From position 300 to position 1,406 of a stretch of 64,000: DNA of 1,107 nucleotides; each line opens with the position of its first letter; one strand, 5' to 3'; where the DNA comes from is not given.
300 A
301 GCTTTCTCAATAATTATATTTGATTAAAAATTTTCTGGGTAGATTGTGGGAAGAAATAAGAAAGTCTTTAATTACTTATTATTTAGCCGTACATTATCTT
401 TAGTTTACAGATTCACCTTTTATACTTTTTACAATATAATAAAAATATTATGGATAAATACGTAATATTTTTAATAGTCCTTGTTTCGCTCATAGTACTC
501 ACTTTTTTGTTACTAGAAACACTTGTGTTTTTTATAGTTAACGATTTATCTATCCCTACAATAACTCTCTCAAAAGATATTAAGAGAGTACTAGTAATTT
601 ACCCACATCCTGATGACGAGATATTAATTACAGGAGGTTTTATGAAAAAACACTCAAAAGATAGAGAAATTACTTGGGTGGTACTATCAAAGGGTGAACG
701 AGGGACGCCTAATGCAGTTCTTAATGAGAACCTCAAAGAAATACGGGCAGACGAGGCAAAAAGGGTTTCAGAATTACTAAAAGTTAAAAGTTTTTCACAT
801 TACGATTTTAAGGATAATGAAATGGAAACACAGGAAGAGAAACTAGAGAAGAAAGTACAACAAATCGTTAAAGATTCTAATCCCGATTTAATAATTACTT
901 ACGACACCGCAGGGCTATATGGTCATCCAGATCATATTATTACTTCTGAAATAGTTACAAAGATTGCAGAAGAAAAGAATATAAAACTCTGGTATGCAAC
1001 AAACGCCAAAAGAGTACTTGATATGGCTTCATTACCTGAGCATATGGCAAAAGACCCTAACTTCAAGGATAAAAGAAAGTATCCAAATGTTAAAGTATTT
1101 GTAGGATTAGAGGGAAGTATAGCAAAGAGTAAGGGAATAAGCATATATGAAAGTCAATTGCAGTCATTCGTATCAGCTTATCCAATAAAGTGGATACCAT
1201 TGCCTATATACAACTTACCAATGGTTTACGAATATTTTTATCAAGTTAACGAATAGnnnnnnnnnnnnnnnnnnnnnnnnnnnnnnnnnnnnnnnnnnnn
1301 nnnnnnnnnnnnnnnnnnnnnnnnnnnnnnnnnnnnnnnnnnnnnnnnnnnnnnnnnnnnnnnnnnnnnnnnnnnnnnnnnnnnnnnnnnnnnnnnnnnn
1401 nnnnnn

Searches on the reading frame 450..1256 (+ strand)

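Call 88: search_protein_families(library=pfam, proteins=[window:450-1256:+], max_evalue=0.0001)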
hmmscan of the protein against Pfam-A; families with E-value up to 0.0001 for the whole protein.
window:450-1256:+ (268 aa): 1 family
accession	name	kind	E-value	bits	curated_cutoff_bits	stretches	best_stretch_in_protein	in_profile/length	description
PF02585.22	PIG-L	-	1.6e-29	103.4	28.2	1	48-172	1-128/129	GlcNAc-PI de-N-acetylase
